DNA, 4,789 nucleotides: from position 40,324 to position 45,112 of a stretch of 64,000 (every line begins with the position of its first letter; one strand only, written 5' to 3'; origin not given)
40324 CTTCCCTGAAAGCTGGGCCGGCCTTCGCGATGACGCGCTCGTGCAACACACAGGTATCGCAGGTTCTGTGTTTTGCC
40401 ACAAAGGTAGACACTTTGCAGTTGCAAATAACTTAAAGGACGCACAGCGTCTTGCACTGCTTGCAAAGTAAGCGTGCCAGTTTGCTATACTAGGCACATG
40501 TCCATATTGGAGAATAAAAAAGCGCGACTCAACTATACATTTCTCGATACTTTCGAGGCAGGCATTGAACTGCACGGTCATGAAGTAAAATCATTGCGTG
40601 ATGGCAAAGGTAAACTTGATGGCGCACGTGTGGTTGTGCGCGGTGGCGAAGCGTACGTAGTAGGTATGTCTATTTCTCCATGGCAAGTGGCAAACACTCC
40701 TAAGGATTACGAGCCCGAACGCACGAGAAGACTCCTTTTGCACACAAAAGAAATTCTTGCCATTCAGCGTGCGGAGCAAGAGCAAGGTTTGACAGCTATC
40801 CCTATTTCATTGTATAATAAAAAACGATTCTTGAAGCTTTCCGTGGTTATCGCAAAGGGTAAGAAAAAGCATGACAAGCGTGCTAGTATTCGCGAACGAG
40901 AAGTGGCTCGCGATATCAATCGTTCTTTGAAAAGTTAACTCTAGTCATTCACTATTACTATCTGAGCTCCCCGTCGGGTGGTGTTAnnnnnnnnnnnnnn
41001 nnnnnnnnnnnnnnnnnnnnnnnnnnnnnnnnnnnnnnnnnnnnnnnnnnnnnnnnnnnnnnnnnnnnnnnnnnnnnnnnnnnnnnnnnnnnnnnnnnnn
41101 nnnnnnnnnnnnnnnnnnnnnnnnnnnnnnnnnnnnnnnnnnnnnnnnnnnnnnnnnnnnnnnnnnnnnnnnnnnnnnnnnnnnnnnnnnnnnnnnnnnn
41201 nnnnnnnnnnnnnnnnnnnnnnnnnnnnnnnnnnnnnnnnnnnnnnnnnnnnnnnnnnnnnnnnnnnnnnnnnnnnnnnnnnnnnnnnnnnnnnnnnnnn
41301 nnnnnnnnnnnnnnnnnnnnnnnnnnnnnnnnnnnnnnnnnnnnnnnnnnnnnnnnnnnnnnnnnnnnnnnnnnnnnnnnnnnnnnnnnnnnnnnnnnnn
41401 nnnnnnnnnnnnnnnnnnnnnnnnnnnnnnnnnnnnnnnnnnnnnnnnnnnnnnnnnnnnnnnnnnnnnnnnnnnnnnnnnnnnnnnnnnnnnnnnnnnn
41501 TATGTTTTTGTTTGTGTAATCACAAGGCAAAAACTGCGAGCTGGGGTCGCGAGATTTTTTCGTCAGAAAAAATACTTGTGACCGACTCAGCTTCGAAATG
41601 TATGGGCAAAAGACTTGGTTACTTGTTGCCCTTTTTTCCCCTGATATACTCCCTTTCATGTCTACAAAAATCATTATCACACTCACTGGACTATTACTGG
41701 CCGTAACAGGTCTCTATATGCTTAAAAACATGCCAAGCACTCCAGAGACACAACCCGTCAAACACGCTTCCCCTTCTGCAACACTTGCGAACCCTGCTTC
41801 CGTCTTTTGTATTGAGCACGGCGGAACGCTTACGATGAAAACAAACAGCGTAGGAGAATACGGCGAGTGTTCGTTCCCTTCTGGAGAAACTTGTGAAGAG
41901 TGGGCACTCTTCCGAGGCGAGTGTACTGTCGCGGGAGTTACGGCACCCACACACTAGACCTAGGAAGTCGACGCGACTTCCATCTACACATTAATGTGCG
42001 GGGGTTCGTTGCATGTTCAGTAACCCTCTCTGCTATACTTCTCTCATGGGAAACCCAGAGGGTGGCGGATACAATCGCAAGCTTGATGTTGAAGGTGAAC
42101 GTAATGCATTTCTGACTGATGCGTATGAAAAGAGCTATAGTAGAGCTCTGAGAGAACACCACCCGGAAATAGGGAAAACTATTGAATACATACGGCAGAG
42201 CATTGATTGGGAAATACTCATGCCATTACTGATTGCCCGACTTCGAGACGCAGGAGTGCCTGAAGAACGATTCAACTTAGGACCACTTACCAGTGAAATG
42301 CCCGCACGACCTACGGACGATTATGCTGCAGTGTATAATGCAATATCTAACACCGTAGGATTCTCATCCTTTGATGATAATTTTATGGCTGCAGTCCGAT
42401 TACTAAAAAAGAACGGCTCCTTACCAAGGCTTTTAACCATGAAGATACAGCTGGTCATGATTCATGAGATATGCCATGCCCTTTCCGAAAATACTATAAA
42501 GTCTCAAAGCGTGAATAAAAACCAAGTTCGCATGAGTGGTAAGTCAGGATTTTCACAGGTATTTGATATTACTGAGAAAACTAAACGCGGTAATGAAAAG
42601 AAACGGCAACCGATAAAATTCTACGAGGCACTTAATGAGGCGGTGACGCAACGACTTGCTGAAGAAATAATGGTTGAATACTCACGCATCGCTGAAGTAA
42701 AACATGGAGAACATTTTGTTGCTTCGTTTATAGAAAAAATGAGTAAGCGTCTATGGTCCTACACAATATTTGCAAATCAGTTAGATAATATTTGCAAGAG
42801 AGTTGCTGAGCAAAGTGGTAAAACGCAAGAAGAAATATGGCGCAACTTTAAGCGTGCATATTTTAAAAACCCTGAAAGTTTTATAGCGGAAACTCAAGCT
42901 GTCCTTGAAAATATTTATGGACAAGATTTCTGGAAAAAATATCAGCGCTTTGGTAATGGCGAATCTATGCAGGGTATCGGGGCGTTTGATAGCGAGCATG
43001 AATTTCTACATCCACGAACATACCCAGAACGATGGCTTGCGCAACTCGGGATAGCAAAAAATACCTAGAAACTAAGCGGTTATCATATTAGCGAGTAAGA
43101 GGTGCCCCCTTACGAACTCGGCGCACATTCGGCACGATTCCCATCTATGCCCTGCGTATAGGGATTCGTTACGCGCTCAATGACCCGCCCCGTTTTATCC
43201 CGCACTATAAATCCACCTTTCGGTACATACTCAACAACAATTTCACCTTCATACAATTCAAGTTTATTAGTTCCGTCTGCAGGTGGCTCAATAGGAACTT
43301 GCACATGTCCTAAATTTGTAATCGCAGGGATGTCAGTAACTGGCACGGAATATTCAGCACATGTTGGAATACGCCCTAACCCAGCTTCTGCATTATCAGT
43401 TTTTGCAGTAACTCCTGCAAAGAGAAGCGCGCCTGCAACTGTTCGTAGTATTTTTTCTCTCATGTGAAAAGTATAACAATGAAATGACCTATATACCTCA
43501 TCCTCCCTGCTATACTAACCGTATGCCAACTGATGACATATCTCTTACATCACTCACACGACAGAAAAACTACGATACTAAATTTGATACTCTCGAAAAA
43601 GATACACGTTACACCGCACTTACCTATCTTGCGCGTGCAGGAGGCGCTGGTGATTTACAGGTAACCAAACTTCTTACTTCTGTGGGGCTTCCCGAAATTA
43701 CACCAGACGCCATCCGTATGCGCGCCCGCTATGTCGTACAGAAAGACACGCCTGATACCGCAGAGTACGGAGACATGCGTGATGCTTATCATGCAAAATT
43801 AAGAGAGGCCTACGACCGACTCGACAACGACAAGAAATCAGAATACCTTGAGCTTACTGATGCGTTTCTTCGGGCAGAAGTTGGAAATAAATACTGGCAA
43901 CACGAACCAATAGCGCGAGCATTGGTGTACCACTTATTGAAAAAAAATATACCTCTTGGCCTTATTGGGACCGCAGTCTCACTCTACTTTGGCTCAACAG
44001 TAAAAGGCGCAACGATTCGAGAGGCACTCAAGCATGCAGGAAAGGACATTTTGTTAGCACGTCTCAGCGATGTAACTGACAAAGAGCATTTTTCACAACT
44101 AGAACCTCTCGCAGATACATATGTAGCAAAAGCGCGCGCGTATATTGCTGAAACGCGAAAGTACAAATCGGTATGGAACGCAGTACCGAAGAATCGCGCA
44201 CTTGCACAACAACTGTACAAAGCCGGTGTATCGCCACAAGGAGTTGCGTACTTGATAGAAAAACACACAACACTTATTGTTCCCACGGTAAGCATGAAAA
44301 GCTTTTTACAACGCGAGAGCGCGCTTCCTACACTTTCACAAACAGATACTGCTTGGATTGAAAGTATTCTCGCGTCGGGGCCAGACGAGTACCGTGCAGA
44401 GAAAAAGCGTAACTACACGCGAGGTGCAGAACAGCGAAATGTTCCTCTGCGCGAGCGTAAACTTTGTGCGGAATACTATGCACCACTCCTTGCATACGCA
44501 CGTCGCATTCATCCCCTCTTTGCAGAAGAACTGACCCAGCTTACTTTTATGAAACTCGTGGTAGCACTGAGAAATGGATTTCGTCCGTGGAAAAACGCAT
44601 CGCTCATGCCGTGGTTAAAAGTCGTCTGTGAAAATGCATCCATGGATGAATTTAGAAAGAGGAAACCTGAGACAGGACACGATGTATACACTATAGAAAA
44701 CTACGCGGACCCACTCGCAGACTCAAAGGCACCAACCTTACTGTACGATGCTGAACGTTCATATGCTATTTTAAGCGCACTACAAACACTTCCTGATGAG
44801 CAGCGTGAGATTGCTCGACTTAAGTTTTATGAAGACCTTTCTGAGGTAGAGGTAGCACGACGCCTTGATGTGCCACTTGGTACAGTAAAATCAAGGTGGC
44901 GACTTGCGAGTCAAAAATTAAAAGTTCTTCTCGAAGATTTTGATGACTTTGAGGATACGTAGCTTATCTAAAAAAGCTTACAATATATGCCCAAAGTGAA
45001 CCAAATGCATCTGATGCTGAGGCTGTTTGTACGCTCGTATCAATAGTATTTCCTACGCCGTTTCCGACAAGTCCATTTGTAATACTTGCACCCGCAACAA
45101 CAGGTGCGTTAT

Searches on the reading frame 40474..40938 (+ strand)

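Call 55: search_protein_families(library=pfam, proteins=[window:40474-40938:+], max_evalue=0.001)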
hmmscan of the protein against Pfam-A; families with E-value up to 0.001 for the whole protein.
window:40474-40938:+ (154 aa): 1 family
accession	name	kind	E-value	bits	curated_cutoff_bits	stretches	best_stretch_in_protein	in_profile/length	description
PF01668.23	SmpB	-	4.7e-46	156.7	27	1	11-153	1-142/143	SmpB protein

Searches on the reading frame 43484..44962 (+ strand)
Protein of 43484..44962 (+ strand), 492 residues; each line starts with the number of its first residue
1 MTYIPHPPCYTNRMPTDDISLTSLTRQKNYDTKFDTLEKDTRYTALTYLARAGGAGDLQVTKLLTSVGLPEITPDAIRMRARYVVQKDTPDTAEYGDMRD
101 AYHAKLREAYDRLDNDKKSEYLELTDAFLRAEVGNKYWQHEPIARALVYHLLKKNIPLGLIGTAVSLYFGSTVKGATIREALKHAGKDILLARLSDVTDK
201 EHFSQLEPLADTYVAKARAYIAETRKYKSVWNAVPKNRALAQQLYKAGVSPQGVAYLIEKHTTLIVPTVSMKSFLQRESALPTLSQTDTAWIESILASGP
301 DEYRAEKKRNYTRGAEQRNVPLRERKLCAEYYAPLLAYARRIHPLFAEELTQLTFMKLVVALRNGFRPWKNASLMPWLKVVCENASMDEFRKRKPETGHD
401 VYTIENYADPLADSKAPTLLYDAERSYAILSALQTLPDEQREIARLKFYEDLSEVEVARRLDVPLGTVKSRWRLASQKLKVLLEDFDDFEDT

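Call 55: search_protein_families(library=pfam, proteins=[window:43484-44962:+], max_evalue=0.001)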
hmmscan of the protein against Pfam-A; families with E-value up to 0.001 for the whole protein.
window:43484-44962:+ (492 aa): 4 families
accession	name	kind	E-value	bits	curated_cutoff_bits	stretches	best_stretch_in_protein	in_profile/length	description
PF04545.22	Sigma70_r4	-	1.8e-10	40.6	24.1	1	432-480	1-49/50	Sigma-70, region 4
PF08281.18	Sigma70_r4_2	-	2e-10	40.6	25.7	1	428-479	3-54/54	Sigma-70, region 4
PF04542.20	Sigma70_r2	-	8.7e-06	25.9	24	1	330-394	4-69/71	Sigma-70 region 2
PF07638.17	Sigma70_ECF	-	0.00035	20.9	21.1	0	430-482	130-182/185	ECF sigma factor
